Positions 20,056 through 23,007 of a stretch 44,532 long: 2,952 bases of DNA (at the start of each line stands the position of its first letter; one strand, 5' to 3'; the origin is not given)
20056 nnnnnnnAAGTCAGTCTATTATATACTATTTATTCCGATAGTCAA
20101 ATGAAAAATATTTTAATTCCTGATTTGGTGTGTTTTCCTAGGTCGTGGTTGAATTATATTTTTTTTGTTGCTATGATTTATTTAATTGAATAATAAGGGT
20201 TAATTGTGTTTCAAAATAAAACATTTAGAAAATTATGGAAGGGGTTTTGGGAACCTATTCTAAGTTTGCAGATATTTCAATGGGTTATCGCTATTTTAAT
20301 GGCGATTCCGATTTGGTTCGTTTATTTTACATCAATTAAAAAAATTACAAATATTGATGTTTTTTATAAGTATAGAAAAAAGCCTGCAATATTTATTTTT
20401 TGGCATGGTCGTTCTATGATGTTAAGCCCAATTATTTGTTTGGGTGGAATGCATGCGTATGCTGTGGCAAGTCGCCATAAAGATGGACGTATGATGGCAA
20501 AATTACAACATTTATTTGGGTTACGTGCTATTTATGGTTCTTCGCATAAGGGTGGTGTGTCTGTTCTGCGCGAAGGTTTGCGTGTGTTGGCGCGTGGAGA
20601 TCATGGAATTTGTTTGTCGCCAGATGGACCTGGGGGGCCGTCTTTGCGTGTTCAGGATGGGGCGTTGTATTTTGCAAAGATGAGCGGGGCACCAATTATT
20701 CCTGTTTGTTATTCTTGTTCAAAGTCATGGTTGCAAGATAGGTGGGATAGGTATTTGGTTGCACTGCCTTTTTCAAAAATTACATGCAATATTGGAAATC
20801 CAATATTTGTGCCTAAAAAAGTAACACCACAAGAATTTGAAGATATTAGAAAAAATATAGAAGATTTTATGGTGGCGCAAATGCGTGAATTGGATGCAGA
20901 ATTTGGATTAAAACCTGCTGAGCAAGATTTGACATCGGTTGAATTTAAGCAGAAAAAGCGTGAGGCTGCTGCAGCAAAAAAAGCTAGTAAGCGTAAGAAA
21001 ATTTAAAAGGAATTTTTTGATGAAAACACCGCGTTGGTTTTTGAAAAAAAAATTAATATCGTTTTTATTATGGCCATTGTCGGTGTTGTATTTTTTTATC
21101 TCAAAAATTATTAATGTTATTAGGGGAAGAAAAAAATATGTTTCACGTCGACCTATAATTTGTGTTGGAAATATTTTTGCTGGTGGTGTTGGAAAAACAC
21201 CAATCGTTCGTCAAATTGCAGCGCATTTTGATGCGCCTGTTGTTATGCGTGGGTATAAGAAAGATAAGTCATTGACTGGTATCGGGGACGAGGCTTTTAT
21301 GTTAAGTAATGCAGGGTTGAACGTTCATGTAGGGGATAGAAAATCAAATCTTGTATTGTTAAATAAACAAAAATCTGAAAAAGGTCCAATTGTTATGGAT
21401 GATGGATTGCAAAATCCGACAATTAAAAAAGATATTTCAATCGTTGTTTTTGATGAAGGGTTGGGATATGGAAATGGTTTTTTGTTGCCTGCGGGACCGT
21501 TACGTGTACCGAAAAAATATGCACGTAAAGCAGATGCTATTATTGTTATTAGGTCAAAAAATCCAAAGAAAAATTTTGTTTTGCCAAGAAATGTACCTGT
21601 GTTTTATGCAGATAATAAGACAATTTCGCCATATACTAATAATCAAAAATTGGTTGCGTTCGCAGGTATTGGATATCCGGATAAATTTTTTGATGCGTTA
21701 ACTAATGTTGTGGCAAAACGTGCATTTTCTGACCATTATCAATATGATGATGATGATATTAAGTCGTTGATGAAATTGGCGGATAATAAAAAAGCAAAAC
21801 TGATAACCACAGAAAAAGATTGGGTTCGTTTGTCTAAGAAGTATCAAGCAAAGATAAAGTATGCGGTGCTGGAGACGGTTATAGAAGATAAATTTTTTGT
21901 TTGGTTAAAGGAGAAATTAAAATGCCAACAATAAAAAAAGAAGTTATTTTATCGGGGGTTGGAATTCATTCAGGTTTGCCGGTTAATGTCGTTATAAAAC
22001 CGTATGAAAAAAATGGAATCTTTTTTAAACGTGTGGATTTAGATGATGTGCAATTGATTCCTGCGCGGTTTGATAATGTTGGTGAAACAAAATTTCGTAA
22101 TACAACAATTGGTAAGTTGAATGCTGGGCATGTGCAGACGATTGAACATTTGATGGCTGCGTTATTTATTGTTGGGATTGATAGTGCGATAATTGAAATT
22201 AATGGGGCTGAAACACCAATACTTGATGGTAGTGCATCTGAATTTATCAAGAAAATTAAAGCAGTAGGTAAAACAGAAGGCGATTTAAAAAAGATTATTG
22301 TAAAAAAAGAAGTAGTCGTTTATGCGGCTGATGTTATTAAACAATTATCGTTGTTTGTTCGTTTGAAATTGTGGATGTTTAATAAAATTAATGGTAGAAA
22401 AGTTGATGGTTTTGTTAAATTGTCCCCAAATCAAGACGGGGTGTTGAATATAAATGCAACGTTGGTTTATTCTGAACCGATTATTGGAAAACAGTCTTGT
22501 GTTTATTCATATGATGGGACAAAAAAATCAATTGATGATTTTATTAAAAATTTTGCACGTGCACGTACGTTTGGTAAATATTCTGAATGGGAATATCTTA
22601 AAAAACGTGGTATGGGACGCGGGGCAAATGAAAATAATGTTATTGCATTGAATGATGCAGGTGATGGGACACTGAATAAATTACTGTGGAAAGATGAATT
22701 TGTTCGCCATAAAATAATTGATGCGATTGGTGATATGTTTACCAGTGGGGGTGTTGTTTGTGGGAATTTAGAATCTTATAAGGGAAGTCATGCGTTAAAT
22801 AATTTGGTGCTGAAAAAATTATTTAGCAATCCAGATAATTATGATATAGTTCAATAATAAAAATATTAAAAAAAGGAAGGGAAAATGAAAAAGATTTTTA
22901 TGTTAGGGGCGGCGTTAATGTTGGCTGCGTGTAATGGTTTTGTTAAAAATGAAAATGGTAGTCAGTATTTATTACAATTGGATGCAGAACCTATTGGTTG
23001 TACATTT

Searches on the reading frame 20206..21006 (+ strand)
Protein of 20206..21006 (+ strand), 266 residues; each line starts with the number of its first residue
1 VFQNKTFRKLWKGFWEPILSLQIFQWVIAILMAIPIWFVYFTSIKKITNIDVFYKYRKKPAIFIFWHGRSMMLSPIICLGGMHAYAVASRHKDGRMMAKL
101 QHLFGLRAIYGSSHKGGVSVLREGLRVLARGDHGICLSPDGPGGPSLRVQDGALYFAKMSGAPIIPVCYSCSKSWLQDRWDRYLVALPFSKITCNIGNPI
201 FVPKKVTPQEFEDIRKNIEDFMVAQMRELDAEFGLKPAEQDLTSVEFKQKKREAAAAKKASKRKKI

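Call 21: search_protein_families(library=pfam, proteins=[window:20206-21006:+], max_evalue=0.00001)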
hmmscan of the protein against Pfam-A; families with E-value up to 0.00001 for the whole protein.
window:20206-21006:+ (266 aa): 1 family
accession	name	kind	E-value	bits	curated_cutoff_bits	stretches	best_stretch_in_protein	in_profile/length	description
PF04028.18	DUF374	-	1.1e-17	63.8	26.8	1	82-145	6-68/69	Domain of unknown function (DUF374)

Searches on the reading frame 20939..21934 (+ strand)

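Call 21: search_protein_families(library=pfam, proteins=[window:20939-21934:+], max_evalue=0.00001)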
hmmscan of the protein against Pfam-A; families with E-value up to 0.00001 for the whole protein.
window:20939-21934:+ (331 aa): 1 family
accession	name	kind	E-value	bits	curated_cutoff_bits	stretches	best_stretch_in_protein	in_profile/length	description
PF02606.20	LpxK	-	3e-62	211.1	27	1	41-327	2-327/328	Tetraacyldisaccharide-1-P 4'-kinase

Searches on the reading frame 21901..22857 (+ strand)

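Call 21: search_protein_families(library=pfam, proteins=[window:21901-22857:+], max_evalue=0.00001)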
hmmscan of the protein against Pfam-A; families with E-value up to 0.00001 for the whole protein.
window:21901-22857:+ (318 aa): 1 family
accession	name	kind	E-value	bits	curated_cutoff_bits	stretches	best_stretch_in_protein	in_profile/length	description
PF03331.19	LpxC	-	9.8e-70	235.5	27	1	10-308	3-267/268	UDP-3-O-acyl N-acetylglycosamine deacetylase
